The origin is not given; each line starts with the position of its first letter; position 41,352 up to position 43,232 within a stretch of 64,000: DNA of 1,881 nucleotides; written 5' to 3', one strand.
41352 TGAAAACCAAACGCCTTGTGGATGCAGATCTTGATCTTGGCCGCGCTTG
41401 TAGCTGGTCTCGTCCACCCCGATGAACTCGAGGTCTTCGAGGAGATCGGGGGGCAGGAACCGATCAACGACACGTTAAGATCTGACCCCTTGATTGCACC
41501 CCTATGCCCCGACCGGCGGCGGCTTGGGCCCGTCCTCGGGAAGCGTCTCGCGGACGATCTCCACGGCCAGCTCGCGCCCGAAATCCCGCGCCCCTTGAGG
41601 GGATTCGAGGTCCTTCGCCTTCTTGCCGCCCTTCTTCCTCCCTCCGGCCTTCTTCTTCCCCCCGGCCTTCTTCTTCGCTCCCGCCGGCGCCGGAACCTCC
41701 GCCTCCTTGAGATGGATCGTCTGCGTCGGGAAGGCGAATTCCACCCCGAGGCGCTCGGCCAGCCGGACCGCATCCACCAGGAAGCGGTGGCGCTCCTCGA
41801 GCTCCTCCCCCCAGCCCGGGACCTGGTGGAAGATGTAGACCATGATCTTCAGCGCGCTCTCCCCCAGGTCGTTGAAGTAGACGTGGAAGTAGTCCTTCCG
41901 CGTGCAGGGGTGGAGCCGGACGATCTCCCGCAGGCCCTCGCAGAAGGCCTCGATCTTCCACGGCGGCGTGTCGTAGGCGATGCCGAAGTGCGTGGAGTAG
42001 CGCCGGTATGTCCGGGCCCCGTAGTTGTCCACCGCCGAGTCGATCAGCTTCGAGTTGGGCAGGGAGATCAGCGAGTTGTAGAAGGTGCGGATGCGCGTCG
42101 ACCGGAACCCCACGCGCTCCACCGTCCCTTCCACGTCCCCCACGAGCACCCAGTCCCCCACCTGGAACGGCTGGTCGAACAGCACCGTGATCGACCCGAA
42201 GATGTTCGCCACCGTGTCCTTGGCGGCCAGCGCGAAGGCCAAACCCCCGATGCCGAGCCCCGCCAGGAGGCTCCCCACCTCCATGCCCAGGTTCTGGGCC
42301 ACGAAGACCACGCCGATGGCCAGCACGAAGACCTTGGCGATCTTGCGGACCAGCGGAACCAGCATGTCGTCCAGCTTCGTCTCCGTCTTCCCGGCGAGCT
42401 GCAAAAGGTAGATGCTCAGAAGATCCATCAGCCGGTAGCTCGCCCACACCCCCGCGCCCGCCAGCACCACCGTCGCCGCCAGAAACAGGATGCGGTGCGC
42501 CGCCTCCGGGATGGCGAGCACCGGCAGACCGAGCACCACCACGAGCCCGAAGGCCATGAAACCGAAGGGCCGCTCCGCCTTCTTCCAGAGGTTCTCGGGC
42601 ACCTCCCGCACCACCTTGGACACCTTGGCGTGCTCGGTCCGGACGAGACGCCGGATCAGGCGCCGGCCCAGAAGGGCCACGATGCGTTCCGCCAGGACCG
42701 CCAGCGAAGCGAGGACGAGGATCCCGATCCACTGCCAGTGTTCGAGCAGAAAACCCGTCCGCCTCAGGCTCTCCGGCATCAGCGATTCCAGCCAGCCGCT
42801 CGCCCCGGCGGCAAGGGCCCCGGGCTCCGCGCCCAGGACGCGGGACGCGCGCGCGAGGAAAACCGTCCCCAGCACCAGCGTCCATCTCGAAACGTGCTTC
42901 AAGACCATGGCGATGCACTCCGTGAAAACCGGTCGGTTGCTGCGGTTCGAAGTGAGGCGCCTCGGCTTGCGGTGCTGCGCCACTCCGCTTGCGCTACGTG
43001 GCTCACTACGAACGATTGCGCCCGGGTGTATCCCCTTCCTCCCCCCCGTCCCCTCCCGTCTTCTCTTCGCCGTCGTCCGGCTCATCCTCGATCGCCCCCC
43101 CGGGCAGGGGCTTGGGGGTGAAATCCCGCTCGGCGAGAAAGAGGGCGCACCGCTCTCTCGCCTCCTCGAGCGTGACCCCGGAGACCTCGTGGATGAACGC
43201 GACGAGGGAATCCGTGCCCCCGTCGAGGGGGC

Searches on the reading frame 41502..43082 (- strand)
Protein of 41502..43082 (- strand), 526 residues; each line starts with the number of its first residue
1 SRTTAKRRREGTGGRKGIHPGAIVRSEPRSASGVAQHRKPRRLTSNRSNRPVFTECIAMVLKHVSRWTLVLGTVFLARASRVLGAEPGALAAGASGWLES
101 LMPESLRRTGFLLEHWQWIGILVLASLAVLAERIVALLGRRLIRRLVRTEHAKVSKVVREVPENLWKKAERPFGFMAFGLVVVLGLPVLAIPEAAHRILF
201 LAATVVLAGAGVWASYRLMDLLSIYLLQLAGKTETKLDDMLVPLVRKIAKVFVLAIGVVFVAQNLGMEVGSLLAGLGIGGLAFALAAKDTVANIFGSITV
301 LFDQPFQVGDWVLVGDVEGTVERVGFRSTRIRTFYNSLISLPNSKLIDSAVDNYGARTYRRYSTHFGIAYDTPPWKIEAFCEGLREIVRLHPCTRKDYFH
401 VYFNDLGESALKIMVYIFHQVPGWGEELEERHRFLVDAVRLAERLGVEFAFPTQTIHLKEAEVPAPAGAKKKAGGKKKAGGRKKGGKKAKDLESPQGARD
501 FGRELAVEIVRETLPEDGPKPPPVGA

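Call 33: search_protein_families(library=pfam, proteins=[window:41502-43082:-], max_evalue=0.00001)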
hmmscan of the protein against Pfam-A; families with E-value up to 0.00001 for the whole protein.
window:41502-43082:- (526 aa): 3 families
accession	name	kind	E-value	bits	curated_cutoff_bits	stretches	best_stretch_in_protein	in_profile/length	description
PF00924.24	MS_channel_2nd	-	7.9e-24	84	20.2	1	289-354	1-66/68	Mechanosensitive ion channel, beta-domain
PF21088.3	MS_channel_1st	-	2.5e-08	34.2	23.1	1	247-288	1-42/42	Mechanosensitive ion channel, transmembrane helices 2/3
PF21082.3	MS_channel_3rd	-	3.6e-06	27.8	21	1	365-432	4-71/88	Mechanosensitive ion channel MscS, C-terminal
